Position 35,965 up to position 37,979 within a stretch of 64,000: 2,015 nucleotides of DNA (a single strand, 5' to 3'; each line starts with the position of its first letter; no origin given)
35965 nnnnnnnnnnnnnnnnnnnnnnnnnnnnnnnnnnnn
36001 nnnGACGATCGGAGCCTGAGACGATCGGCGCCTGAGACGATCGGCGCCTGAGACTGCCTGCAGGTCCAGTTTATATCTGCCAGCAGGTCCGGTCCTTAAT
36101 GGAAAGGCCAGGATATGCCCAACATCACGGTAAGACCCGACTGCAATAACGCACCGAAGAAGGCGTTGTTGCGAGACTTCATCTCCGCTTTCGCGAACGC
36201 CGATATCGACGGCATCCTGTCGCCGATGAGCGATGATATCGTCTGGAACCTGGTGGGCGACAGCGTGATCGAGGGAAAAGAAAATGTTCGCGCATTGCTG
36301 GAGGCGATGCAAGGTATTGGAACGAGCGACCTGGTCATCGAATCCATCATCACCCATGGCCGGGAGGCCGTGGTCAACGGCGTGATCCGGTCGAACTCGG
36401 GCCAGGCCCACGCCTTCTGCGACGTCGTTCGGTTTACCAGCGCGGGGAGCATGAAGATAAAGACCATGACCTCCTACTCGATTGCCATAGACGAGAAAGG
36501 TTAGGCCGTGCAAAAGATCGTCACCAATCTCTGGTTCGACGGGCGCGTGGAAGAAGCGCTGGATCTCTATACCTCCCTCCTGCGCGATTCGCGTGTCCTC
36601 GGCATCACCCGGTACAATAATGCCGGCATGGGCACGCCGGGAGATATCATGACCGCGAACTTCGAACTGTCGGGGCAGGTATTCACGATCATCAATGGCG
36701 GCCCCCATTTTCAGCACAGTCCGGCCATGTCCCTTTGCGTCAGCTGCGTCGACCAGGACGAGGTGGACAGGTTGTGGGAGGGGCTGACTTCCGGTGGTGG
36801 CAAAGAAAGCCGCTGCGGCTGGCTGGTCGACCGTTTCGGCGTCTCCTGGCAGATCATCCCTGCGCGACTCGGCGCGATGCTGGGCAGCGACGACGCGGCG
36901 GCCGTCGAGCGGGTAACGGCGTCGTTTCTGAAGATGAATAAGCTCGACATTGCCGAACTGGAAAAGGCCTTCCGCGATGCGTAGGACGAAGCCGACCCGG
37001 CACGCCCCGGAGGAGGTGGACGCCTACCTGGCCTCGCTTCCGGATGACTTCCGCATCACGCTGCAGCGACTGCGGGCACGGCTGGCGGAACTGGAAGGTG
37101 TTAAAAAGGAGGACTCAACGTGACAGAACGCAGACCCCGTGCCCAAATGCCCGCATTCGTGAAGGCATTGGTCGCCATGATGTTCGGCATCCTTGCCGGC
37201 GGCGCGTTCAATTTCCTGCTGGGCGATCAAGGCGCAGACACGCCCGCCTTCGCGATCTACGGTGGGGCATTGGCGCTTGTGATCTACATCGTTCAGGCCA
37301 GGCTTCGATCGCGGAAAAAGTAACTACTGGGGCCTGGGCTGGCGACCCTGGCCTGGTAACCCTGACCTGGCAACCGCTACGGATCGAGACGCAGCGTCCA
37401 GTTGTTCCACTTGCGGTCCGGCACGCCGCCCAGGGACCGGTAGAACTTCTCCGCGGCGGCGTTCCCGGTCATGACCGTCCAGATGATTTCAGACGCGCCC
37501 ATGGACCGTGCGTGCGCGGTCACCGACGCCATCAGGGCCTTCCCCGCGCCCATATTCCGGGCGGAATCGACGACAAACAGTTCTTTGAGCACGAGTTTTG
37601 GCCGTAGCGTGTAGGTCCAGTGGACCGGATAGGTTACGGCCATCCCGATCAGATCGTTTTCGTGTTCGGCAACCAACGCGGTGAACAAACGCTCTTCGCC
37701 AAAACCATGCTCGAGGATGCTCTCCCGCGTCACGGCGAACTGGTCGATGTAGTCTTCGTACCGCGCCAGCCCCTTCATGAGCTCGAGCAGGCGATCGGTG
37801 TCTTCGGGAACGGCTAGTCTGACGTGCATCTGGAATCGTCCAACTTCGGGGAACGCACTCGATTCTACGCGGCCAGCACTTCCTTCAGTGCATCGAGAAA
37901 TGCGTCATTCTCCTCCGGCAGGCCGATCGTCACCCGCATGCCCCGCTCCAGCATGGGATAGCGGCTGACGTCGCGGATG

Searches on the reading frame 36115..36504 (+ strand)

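Call 8: search_protein_families(library=pfam, proteins=[window:36115-36504:+], max_evalue=0.01)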
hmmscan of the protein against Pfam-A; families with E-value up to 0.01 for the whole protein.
window:36115-36504:+ (129 aa): 4 families
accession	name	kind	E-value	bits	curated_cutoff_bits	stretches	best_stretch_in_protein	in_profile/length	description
PF12680.13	SnoaL_2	-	3.1e-10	41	27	1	20-108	2-95/102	SnoaL-like domain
PF07858.18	LEH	-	0.00044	21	24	1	19-83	7-72/122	Limonene-1,2-epoxide hydrolase catalytic domain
PF14534.12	DUF4440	-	0.00055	20.8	25.2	1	17-92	3-78/107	Domain of unknown function (DUF4440)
PF13474.12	SnoaL_3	-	0.0027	18.5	22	1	17-65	3-53/121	SnoaL-like domain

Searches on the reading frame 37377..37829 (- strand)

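Call 62: search_protein_families(library=pfam, proteins=[window:37377-37829:-], max_evalue=0.001)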
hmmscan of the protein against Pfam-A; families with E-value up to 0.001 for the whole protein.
window:37377-37829:- (150 aa): 4 families
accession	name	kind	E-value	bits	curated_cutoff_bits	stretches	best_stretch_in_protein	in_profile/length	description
PF00583.31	Acetyltransf_1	-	5.8e-15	56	20.7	1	39-134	24-115/116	Acetyltransferase (GNAT) family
PF13508.13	Acetyltransf_7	-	6e-11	43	27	1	51-134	5-81/84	Acetyltransferase (GNAT) domain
PF13673.13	Acetyltransf_10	-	5.8e-07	30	23.6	1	46-134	28-106/128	Acetyltransferase (GNAT) domain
PF08445.16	FR47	-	3.6e-05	24.1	22.1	1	81-136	24-78/86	FR47-like protein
